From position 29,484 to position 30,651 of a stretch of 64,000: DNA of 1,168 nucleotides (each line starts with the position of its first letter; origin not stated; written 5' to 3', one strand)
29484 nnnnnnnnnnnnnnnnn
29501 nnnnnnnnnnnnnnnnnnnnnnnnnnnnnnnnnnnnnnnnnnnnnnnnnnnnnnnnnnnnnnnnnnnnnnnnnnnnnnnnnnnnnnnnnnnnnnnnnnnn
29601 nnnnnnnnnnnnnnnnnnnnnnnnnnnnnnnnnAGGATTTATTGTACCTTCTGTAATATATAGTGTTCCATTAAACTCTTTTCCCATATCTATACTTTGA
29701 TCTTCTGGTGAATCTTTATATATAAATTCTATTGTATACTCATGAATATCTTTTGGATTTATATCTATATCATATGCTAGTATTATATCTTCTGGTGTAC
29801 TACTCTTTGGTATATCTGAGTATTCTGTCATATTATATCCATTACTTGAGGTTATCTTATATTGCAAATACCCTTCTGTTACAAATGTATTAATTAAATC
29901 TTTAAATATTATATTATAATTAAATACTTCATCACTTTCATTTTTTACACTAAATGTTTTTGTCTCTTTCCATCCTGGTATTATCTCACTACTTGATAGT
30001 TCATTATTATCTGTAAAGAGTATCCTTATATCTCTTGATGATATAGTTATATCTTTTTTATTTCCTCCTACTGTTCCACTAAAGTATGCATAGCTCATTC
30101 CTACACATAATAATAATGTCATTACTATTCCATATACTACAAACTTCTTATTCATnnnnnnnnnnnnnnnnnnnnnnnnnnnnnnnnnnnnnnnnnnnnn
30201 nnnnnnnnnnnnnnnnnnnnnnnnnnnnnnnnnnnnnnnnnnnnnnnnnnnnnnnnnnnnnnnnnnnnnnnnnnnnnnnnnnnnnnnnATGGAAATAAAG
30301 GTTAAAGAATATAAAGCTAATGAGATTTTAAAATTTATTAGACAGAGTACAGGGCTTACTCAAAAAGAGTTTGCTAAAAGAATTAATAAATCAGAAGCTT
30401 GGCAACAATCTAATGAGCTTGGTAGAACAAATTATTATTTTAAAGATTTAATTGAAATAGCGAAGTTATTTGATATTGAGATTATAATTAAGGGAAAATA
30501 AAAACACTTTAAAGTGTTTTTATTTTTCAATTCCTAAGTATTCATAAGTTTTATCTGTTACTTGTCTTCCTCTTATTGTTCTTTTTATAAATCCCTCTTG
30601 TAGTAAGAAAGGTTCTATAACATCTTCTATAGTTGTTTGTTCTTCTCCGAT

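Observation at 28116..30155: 679-aa secreted protein combining a TasA/camelysin-like N-domain and SipW-type signal peptide with Cys-paired Ig-like repeats and an unassigned Trp/Cys-rich C-terminal domain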

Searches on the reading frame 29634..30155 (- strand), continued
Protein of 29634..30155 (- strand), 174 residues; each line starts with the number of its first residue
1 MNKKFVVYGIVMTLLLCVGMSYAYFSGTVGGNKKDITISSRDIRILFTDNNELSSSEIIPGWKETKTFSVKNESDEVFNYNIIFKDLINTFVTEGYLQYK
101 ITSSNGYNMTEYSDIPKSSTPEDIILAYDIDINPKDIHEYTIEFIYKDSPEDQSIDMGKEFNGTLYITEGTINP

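Call 45: search_protein_families(library=ncbifam, proteins=[P0180, P0182, P0186, P0181, P0185, P0187], max_evalue=10)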
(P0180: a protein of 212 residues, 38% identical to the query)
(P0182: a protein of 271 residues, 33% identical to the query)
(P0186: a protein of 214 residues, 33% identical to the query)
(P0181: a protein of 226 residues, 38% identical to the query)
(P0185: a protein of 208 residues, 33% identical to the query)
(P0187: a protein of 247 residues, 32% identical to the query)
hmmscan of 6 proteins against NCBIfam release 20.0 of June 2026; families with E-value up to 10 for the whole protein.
P0180 (212 aa): 5 families
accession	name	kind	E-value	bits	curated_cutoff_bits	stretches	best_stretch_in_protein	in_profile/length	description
TIGR04090.1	exp_by_SipW_IV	subfamily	0.00043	20.1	60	1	18-126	6-110/241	BsaA family SipW-dependent biofilm matrix protein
NF033486.1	harvest_ssl1498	equivalog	0.0059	16.5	45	1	5-29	23-47/53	photosystem II assembly protein Psb34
TIGR01451.2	B_ant_repeat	repeat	0.0061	16.6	24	2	63-89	3-28/53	DUF11 type repeat protein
NF009420.1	PRK12785.1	equivalog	0.038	13.8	197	1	3-66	10-72/161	flagellar basal body-associated protein FliL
NF004285.1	PRK05696.1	equivalog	0.067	13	179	1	3-41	10-47/171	flagellar basal body-associated protein FliL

P0182 (271 aa): 4 families
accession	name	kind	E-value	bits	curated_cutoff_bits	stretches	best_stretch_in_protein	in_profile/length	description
NF046066.1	BioflmMtrxTasA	equivalog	0.00013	21.6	450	1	3-97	4-96/264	biofilm matrix protein TasA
TIGR04090.1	exp_by_SipW_IV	subfamily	0.0075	16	60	1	11-242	6-225/241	BsaA family SipW-dependent biofilm matrix protein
NF052331.1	Bet13-16Glucosase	equivalog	0.012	13.8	1330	1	54-149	640-739/750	exo-beta-d-1,3/1,6-glucosidase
NF001926.0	PRK00704.1-3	equivalog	0.14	11.8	231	1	9-41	85-119/160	photosystem I reaction center protein subunit XI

P0186 (214 aa): 4 families
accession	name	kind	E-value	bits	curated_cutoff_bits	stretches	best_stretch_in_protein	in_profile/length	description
TIGR04090.1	exp_by_SipW_IV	subfamily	5.9e-07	29.5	60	1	10-167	1-135/241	BsaA family SipW-dependent biofilm matrix protein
TIGR04088.1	cognate_SipW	domain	0.0047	17.1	19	1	21-47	4-30/34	SipW-dependent-type signal peptide-containing protein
TIGR03054.2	photo_alph_chp1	equivalog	0.064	13.5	55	1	16-73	5-63/138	photosynthetic complex assembly protein PuhC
TIGR04370.1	glyco_rpt_poly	subfamily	0.85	8.5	40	1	5-49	205-250/396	oligosaccharide repeat unit polymerase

P0181 (226 aa): 2 families
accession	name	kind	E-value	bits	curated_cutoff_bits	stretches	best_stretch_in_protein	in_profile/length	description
NF033486.1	harvest_ssl1498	equivalog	0.012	15.5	45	1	6-37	20-51/53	photosystem II assembly protein Psb34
NF004285.1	PRK05696.1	equivalog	0.099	12.4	179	1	2-51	5-53/171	flagellar basal body-associated protein FliL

P0185 (208 aa): 1 family
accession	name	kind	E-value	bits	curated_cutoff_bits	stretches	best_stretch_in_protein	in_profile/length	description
TIGR00912.1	2A0309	subfamily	0.007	15.8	139.55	1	6-55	208-257/357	endospore germination permease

P0187 (247 aa): 5 families
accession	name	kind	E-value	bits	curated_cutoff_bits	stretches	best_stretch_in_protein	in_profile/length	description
NF046066.1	BioflmMtrxTasA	equivalog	1.7e-05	24.4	450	1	1-102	1-95/264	biofilm matrix protein TasA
NF053669.1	bindosome_BasA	exception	0.0043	17.2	230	1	11-108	10-101/136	bindosome assembly system protein BasA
TIGR04090.1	exp_by_SipW_IV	subfamily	0.01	15.6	60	1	60-98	47-85/241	BsaA family SipW-dependent biofilm matrix protein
TIGR03094.1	sulfo_cyanin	equivalog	0.044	13.2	168.4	1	6-117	3-117/195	sulfocyanin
NF008826.2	PRK11876.1-2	equivalog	0.18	11.6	33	1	13-30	7-24/30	cytochrome b6-f complex subunit PetM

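Call 60: search_protein_representatives(alignment_id=A1)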
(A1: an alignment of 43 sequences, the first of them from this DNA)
Query: 43 sequences, 223 profile positions. Proteins with E-value up to 0.001 (for the whole library): 4130; up to 1e-10: 2420; up to 1e-30: 492. The best 150 are listed.
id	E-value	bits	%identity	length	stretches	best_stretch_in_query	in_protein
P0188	1.4e-86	306.4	-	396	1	2-219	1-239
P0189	7.2e-86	304.0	-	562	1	2-219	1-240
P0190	3.2e-80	285.6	-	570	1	2-219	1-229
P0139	2.7e-79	282.5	-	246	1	2-219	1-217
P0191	9.5e-79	280.8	-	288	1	2-218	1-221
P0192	5.8e-78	278.2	-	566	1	1-218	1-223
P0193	1.2e-77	277.2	-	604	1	1-219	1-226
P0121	2.6e-77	276.1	-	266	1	2-189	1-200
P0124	5.8e-77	274.9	-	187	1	2-186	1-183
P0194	8.7e-77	274.3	-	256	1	2-219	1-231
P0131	8.9e-77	274.3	-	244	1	2-180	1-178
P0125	1.9e-76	273.2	-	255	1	2-219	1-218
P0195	2.0e-76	273.2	-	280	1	1-219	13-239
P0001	1.4e-75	270.4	-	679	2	2-207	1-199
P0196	4.0e-75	268.9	-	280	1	1-189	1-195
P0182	1.5e-54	201.7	-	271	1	2-208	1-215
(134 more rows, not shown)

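Call 65: find_encoding_contigs(protein=P0186, flank=10000, max_places=2)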
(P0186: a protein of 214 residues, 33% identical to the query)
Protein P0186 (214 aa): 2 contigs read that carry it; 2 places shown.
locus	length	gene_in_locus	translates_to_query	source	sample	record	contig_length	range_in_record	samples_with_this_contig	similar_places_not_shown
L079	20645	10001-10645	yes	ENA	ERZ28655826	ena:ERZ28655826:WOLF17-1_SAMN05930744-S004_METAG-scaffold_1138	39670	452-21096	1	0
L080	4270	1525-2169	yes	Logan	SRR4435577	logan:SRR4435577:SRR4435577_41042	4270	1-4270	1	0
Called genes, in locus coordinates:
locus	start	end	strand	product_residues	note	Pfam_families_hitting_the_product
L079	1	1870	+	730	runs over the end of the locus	PF23139:OB_YrrC, PF14490:HHH_RecD2, PF01443:Viral_helicase1 (faint), PF13086:AAA_11 (weak), PF13245:AAA_19, PF13604:AAA_30, PF18335:SH3_13, PF13538:UvrD_C_2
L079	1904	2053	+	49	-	-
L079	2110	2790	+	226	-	-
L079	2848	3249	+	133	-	-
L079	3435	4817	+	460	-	PF28494:GlyRS_ins_1 (weak), PF00587:tRNA-synt_2b, PF03129:HGTP_anticodon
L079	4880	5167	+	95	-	PF01740:STAS, PF13466:STAS_2 (weak)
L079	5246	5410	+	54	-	PF00471:Ribosomal_L33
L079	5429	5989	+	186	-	PF08207:EFP_N, PF01132:EFP, PF09285:Elong-fact-P_C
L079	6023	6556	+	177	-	PF02381:MraZ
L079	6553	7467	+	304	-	PF01795:Methyltransf_5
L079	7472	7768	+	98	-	-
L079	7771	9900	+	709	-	PF03717:PBP_dimer, PF00905:Transpeptidase, PF03793:PASTA (weak)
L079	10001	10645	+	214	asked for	PF12389:Peptidase_M73 (weak)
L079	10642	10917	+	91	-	-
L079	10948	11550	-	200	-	PF00163:Ribosomal_S4, PF01479:S4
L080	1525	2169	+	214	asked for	PF12389:Peptidase_M73 (weak)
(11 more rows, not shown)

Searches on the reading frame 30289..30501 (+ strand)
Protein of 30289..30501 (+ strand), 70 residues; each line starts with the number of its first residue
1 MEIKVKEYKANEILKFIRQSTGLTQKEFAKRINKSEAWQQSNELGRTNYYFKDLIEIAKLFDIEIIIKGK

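Call 3: search_protein_families(library=pfam, proteins=[window:30289-30501:+], max_evalue=1)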
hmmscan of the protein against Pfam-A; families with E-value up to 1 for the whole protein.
window:30289-30501:+ (70 aa): 4 families
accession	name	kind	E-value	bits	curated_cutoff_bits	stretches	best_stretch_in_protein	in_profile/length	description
PF01381.28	HTH_3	-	0.00042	20.7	23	1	14-35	1-22/55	Helix-turn-helix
PF12844.13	HTH_19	-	0.011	16.1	30.2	1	12-63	2-53/64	Helix-turn-helix domain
PF13560.12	HTH_31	-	0.015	16.1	27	1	17-48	9-40/64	Helix-turn-helix domain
PF13412.12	HTH_24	-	0.032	14.2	21.9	1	12-36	7-31/48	Winged helix-turn-helix DNA-binding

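Call 4: search_protein_families(library=ncbifam, proteins=[window:30289-30501:+], max_evalue=1)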
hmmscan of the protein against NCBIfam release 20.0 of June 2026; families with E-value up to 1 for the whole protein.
window:30289-30501:+ (70 aa): 6 families
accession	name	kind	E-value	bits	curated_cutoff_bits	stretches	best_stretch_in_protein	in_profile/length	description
NF047948.1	male_kill_WMK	equivalog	0.001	18.6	300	1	6-65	159-218/300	WO male-killing family protein Wmk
TIGR03070.1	couple_hipB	subfamily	0.0011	18.9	71.65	1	14-64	7-57/58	type II toxin-antitoxin system Y4mF family antitoxin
NF041951.1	phage_RstR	subfamily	0.0017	18.6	80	1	11-63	4-56/108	RstR family transcriptional repressor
NF007271.0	PRK09726.1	equivalog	0.0023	17.9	79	1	12-37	15-40/88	type II toxin-antitoxin system antitoxin HipB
TIGR03830.1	CxxCG_CxxCG_HTH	subfamily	0.0073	16.1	61.8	1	8-35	65-91/127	type II TA system antitoxin MqsA family protein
TIGR04176.1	MarR_EPS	equivalog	0.043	13.9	88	1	10-56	6-44/105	MarR family EPS-associated transcriptional regulator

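Call 80: search_protein_families(library=phrogs, proteins=[window:30289-30501:+], max_evalue=0.01)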
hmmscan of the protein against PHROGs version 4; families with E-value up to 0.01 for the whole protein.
window:30289-30501:+ (70 aa): 6 families
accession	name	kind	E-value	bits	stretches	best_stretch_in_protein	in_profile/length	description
phrog_8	-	transcription regulation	3.7e-07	30.9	1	2-63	69-130/346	transcriptional regulator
phrog_1373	-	transcription regulation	5.1e-06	27.6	1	6-67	60-121/166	transcriptional regulator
phrog_2104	-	unknown function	0.00019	22.6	1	8-47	39-77/103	-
phrog_3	-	transcription regulation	0.00057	20.8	1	6-66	85-145/430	transcriptional repressor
phrog_7950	-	transcription regulation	0.0015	19.5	1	11-36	9-34/68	transcriptional repressor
phrog_2439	-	transcription regulation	0.0031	17.5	1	12-64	10-62/367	transcriptional regulator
